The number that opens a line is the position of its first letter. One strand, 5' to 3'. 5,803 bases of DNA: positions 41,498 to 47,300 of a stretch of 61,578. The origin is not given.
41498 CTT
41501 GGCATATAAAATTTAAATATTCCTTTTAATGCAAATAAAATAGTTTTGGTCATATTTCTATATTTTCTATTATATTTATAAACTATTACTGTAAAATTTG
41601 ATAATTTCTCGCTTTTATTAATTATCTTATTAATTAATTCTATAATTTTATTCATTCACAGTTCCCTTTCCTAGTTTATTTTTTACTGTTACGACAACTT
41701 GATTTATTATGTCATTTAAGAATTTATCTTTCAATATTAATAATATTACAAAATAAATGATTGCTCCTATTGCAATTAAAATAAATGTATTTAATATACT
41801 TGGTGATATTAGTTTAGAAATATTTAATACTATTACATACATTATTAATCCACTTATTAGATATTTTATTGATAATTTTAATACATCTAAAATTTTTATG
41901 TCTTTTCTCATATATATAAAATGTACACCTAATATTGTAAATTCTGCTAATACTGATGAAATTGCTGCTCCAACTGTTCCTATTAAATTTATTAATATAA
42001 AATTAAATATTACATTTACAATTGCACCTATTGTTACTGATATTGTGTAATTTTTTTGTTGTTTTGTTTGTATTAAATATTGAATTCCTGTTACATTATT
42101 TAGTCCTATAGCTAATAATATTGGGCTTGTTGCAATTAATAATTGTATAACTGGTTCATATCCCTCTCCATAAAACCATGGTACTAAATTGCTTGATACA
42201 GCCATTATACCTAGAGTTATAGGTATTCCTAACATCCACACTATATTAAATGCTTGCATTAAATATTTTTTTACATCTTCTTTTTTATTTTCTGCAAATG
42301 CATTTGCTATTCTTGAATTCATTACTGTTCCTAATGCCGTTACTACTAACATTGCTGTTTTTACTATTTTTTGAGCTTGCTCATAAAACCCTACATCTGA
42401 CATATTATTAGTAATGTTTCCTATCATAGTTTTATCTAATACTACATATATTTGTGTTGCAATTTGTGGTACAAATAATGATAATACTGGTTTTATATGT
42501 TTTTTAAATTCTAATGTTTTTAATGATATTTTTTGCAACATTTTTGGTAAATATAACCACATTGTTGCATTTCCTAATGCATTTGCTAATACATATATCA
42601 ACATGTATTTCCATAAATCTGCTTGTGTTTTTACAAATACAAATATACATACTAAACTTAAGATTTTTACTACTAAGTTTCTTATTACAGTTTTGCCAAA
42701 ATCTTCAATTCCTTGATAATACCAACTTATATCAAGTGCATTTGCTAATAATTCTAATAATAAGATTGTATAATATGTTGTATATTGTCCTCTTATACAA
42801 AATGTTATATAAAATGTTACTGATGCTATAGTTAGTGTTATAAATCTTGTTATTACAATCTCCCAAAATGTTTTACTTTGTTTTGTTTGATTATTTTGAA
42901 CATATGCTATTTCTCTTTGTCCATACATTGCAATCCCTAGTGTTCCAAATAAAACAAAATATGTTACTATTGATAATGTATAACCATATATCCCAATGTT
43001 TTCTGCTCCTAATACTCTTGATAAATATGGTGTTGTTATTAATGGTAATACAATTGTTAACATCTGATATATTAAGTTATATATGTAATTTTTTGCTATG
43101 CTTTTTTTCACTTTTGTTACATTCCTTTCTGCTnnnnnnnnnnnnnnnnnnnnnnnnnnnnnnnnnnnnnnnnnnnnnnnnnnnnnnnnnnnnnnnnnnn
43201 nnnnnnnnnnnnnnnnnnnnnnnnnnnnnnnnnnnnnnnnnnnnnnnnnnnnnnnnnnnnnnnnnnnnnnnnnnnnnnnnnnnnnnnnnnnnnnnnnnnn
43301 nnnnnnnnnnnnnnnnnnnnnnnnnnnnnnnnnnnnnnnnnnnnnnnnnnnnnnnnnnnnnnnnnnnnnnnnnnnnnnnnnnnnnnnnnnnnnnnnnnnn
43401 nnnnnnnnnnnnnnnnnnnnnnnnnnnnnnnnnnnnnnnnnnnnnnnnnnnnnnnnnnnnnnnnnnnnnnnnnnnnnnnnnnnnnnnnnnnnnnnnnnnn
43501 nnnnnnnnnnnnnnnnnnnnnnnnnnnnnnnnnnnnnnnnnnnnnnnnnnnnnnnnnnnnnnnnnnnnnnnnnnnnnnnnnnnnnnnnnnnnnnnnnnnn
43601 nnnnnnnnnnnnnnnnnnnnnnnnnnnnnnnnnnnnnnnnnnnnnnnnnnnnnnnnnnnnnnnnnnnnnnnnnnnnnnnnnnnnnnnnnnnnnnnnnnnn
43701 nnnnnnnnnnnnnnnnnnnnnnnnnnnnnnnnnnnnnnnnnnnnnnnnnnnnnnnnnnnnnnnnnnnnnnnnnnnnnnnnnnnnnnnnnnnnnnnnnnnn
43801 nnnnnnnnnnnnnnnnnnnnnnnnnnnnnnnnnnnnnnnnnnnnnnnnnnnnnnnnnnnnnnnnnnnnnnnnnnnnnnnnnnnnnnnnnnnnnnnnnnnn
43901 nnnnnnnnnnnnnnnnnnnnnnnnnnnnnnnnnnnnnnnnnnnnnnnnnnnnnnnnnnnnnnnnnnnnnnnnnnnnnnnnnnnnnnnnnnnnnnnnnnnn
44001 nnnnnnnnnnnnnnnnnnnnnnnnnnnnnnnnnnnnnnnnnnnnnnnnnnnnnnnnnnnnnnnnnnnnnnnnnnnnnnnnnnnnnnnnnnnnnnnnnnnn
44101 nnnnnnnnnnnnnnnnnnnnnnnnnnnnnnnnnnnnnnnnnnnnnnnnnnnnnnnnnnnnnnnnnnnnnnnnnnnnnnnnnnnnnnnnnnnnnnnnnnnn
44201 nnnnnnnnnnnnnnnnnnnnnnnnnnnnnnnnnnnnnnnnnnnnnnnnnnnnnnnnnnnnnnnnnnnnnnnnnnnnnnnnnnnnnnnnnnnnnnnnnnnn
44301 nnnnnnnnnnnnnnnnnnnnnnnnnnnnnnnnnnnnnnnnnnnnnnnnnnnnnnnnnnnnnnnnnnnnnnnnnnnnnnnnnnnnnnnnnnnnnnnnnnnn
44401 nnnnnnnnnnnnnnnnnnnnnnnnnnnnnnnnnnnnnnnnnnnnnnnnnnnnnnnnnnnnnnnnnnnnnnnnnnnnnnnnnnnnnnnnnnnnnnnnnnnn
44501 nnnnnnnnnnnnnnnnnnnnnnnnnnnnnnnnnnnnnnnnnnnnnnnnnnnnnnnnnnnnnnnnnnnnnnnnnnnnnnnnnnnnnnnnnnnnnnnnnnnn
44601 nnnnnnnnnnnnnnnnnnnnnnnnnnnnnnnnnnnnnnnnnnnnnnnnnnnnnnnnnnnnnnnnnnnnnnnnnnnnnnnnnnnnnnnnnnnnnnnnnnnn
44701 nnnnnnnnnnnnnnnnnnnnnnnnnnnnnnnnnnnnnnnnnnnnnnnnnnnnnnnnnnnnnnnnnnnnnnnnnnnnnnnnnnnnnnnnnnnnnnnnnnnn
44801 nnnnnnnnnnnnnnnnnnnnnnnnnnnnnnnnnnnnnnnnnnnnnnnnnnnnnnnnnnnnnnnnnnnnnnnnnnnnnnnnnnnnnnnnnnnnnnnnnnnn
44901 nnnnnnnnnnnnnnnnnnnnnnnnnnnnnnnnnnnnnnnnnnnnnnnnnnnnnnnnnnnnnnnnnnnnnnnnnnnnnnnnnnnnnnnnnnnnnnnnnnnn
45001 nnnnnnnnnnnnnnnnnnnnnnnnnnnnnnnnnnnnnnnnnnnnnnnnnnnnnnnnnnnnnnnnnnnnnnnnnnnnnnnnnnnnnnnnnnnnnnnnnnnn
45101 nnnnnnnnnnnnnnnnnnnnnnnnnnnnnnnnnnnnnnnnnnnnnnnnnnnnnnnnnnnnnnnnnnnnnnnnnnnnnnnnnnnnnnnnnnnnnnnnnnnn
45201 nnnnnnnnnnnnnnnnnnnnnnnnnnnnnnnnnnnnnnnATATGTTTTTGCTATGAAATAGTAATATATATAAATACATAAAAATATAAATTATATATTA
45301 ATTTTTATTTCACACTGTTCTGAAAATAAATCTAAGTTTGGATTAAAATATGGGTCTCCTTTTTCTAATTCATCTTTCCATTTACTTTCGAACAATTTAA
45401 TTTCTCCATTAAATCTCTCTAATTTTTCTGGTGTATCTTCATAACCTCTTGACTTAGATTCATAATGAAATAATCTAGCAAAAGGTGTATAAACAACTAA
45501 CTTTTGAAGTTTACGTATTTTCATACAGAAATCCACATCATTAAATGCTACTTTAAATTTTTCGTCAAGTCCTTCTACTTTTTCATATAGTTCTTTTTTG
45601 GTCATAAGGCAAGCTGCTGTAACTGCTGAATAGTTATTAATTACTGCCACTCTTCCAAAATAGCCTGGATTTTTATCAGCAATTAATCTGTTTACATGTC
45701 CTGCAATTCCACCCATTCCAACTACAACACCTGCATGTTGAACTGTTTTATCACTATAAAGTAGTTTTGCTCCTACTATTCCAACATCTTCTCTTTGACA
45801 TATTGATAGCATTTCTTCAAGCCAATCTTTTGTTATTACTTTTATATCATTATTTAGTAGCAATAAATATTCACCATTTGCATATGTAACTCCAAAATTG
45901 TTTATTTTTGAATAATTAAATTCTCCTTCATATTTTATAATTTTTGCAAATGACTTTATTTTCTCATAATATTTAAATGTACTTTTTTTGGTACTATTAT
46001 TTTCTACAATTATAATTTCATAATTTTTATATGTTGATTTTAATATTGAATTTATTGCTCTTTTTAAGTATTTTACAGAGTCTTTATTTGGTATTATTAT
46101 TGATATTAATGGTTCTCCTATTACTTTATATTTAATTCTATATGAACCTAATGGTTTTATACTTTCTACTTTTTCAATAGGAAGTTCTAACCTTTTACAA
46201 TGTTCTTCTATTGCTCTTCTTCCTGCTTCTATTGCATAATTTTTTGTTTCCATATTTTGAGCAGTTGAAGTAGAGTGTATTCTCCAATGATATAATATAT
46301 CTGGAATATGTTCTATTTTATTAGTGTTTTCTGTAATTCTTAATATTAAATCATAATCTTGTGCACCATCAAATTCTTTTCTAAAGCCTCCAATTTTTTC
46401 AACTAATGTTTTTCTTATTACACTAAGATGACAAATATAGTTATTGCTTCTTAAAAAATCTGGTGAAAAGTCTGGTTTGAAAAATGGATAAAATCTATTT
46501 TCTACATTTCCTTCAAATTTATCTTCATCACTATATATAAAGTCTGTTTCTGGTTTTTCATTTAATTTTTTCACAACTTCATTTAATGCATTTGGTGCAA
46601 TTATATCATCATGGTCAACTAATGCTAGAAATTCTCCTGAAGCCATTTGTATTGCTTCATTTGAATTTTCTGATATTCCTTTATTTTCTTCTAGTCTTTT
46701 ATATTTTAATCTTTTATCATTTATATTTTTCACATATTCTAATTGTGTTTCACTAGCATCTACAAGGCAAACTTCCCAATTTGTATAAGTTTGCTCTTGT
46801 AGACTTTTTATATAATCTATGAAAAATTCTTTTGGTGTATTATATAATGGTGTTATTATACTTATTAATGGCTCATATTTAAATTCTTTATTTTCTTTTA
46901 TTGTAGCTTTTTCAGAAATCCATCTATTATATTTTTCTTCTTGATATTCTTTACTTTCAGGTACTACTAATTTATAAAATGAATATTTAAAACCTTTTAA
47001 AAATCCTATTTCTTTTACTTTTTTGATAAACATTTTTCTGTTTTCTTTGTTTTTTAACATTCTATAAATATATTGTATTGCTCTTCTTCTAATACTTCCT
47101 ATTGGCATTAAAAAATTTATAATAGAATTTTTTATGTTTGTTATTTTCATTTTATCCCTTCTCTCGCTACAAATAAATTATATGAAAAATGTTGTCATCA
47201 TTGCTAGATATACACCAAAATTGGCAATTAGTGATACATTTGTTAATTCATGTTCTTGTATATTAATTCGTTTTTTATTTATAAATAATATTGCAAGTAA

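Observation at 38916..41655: Glycyl radical enzyme and its activase embedded in a cell-wall glycan biosynthesis locus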

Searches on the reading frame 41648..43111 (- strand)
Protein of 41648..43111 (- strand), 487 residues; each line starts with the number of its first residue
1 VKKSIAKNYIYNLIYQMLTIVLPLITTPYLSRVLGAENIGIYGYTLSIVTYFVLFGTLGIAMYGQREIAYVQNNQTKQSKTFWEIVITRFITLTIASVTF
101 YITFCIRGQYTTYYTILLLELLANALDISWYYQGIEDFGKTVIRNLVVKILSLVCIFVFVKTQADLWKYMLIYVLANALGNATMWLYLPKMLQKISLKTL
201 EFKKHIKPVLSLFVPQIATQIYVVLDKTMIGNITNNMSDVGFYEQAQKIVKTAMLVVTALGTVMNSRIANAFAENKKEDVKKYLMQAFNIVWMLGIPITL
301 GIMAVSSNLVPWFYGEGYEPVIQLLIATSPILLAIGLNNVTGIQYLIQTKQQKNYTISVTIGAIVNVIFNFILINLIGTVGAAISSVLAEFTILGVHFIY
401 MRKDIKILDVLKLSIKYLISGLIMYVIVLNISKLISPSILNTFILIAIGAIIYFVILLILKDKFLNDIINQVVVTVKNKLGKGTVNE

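Call 6: search_protein_families(library=pfam, proteins=[window:41648-43111:-], max_evalue=0.01)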
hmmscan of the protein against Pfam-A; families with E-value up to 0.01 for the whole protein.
window:41648-43111:- (487 aa): 4 families
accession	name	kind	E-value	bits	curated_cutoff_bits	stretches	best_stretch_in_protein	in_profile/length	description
PF01943.22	Polysacc_synt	-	4.3e-27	95.7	28.2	2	6-262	2-263/274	Polysaccharide biosynthesis protein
PF03023.19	MurJ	-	9.8e-08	31.5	27.4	1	205-439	195-441/451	Lipid II flippase MurJ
PF01554.23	MatE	-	9.5e-07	29.1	24.9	1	215-372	5-161/161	MatE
PF20563.3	DUF6773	-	0.0051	17.1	27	1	195-309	33-147/163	Family of unknown function (DUF6773)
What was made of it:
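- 41648..43111 (-): Wzx-type (MOP) flippase, overlapping the GRE start by 8 nt. PF01943 E 4e-27 (call 6).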

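Call 7: search_protein_families(library=ncbifam, proteins=[window:41648-43111:-], max_evalue=0.01)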
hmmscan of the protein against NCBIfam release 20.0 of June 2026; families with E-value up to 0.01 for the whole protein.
window:41648-43111:- (487 aa): 4 families
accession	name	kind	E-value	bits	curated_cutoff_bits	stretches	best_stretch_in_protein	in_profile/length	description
TIGR01695.1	murJ_mviN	equivalog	4e-13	48.9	235.55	1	136-469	151-505/506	murein biosynthesis integral membrane protein MurJ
TIGR00797.1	matE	subfamily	5.4e-10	38.7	147.4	1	215-441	5-234/396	MATE family efflux transporter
TIGR02900.1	spore_V_B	equivalog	9.3e-09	34.5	372.3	1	14-455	10-487/488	stage V sporulation protein B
NF007773.0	PRK10459.1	equivalog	0.0056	15.7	273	1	16-477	18-484/492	MOP flippase family protein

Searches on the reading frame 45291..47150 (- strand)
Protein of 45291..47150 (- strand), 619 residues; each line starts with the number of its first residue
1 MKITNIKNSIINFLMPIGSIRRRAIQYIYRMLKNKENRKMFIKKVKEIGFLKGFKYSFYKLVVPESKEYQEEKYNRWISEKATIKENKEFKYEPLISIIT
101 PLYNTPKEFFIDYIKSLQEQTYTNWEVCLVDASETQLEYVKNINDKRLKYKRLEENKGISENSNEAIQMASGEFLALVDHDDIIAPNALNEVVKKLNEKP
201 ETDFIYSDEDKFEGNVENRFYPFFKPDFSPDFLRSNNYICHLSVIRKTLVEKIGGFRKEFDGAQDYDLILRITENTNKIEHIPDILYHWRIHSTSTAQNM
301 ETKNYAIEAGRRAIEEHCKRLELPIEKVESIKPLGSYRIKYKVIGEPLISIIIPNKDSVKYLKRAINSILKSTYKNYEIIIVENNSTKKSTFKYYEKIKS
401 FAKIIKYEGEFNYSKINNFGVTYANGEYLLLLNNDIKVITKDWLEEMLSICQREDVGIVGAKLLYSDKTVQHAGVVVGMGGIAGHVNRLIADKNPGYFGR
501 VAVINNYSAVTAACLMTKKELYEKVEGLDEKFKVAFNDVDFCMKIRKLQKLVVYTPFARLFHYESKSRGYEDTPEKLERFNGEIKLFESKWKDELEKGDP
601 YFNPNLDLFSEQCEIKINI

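Call 6: search_protein_families(library=pfam, proteins=[window:45291-47150:-], max_evalue=0.01)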
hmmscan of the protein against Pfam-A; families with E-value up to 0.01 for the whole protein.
window:45291-47150:- (619 aa): 6 families
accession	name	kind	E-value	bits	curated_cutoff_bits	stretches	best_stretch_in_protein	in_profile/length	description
PF00535.33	Glycos_transf_2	-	1.7e-41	142.4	23.3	2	97-253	1-167/168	Glycosyl transferase family 2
PF13641.12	Glyco_tranf_2_3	-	1.5e-13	51.7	27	2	349-564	3-213/230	Glycosyltransferase like family 2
PF13712.12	Glyco_tranf_2_5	-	4e-05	23.9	27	1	403-552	31-177/210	Glycosyltransferase like family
PF13632.12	Glyco_trans_2_3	-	0.00052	20.3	27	0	176-286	3-120/198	Glycosyl transferase family group 2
PF13506.12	Glyco_transf_21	-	0.00072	19.5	21.7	0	412-500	16-93/174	Glycosyl transferase family 21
PF02709.20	Glyco_transf_7C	-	0.003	17.6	23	0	234-284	15-67/78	N-terminal domain of galactosyltransferase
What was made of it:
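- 45291..47150 (-): Double GT2 glycosyltransferase. PF00535, two stretches (call 6).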

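Call 7: search_protein_families(library=ncbifam, proteins=[window:45291-47150:-], max_evalue=0.01)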
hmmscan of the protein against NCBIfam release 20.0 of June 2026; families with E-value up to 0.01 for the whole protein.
window:45291-47150:- (619 aa): 20 families
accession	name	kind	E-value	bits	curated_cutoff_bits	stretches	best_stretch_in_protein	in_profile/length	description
NF007453.0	PRK10018.1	equivalog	1.7e-31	109.9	382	2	92-286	4-206/280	colanic acid biosynthesis glycosyltransferase WcaA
TIGR04017.1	WcaA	equivalog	8.3e-31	107.6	495.75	2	93-285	4-204/279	colanic acid biosynthesis glycosyltransferase WcaA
NF047683.1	TeichurnBiosyTuaG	equivalog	1.1e-29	103.8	400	2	92-210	4-124/252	teichuronic acid biosynthesis protein TuaG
TIGR03965.1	mycofact_glyco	equivalog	4.7e-27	95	280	2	348-562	75-280/467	mycofactocin biosynthesis glycosyltransferase MftF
NF038299.1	EPS_HpsN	equivalog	7.6e-27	94.1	425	2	347-573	1-231/317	hormogonium polysaccharide biosynthesis glycosyltransferase HpsN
NF053739.1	GlytfEpsEBac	equivalog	1.4e-26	93.1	450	2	94-327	1-237/265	glycosyltransferase EpsE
NF007482.0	PRK10073.1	equivalog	3.1e-26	92.2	423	2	93-193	5-107/334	glycosyltransferase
NF050050.1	ProtGlycPglI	equivalog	3.9e-21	75.7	500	2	94-198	2-110/306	GalNAc(5)-diNAcBac-PP-undecaprenol beta-1,3-glucosyltransferase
NF041875.1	EPS_EpsD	equivalog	5.7e-19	68.7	370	2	349-567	1-211/325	exopolysaccharide biosynthesis glycosyltransferase EpsD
TIGR03937.1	PgaC_IcaA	equivalog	1.6e-18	66.9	422.3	2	82-201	33-155/407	poly-beta-1,6-N-acetyl-D-glucosamine synthase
TIGR04283.1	glyco_like_mftF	equivalog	1.6e-16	60.6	182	2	349-553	1-177/221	TIGR04283 family arsenosugar biosynthesis glycosyltransferase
TIGR03111.1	glyc2_xrt_Gpos1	hypoth_equivalog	1.6e-16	60.1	363.95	2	80-203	35-163/439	TIGR03111 family XrtG-associated glycosyltransferase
NF041394.1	GtaseAglG_Halo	equivalog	3.3e-16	59.4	440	2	108-198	16-109/304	glucosyl-dolichyl phosphate glucuronosyltransferase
TIGR04242.1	nodulat_NodC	equivalog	6.5e-11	41.8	550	1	74-198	28-158/395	chitooligosaccharide synthase NodC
TIGR01556.1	rhamnosyltran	subfamily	2.1e-09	37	200.55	1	359-562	7-200/281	rhamnosyltransferase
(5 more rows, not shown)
